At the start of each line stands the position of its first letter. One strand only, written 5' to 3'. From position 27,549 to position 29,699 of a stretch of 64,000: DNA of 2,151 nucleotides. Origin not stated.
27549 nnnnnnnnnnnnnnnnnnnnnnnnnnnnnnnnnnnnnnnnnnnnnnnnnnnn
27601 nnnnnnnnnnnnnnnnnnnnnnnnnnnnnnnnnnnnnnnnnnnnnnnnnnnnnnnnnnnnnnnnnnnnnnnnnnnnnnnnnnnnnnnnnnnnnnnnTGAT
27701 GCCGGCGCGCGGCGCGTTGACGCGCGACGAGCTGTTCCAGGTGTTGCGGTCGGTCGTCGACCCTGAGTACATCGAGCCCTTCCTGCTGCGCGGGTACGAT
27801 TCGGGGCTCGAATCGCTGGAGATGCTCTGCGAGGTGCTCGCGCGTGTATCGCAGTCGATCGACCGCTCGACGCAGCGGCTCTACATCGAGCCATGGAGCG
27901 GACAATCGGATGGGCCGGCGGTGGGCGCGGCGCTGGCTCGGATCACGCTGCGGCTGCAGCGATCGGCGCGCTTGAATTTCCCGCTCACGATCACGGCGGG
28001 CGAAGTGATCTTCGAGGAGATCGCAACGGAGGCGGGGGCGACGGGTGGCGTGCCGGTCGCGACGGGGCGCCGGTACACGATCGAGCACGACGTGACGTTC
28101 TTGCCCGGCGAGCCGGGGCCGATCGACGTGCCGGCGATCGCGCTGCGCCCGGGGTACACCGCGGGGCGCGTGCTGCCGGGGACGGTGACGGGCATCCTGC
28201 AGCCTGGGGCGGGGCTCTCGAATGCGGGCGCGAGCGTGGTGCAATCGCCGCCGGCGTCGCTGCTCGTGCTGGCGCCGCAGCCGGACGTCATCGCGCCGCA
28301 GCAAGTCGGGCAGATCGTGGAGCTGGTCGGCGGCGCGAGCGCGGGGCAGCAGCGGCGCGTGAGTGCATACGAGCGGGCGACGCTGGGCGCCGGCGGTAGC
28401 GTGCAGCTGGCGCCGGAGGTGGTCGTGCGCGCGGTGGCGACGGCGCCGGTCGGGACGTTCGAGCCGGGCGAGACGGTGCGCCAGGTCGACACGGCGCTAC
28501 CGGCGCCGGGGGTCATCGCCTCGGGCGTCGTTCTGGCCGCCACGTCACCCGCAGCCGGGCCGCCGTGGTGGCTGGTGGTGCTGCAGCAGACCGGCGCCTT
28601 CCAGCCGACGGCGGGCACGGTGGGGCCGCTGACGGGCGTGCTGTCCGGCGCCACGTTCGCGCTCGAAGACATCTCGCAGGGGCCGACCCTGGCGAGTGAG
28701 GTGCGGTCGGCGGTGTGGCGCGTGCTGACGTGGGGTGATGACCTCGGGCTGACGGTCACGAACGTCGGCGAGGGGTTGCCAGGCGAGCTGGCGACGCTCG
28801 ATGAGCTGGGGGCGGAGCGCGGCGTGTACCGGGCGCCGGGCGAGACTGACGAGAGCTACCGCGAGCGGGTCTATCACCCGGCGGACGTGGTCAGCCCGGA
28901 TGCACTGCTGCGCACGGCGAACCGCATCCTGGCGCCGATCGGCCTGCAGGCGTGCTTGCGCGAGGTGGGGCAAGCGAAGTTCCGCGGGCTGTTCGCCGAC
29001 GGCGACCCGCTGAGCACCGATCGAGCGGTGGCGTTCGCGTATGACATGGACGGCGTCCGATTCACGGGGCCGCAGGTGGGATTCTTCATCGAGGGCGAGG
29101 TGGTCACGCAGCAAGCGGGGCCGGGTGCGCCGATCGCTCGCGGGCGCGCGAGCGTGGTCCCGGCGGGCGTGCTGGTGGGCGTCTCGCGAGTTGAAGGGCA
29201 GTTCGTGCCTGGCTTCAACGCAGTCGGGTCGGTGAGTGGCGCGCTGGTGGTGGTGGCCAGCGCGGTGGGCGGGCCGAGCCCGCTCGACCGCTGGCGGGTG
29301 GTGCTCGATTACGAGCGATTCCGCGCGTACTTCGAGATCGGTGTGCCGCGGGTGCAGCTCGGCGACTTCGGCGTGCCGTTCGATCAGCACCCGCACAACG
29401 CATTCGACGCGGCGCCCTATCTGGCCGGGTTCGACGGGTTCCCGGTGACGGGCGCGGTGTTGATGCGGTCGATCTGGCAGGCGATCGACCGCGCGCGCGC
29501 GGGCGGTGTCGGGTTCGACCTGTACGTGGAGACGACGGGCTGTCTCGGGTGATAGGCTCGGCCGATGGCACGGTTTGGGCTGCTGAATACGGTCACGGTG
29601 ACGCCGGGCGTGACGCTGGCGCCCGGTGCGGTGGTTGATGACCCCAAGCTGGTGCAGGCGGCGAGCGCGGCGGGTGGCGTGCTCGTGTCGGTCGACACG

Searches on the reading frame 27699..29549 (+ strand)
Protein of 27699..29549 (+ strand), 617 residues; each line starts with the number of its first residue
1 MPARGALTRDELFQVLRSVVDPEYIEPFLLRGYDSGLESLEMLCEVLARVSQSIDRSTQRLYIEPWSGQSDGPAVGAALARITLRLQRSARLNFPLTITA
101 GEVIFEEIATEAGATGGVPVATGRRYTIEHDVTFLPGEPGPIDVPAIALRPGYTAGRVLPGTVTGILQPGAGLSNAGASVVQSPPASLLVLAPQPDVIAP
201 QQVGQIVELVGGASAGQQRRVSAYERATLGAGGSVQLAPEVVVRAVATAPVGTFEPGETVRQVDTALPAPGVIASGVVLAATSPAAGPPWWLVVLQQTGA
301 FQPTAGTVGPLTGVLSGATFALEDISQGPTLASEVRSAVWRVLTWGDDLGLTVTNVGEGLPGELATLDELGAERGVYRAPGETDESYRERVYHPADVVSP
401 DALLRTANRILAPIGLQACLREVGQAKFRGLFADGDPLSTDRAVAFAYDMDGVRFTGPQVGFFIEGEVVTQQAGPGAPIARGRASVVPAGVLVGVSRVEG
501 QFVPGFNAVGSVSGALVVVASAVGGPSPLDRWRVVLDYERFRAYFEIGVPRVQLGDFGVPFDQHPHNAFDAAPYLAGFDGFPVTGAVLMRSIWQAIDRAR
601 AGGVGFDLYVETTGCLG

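Call 4: search_protein_families(library=pfam, proteins=[window:27699-29549:+], max_evalue=0.1)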
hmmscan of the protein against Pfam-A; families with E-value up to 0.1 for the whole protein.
window:27699-29549:+ (617 aa): 0 families

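Call 5: search_protein_families(library=phrogs, proteins=[window:27699-29549:+], max_evalue=0.01)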
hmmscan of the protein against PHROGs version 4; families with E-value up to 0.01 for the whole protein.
window:27699-29549:+ (617 aa): 0 families

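Call 90: search_protein_families(library=ncbifam, proteins=[window:27699-29549:+], max_evalue=0.1)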
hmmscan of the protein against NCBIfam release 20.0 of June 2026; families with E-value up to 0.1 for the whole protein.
window:27699-29549:+ (617 aa): 0 families
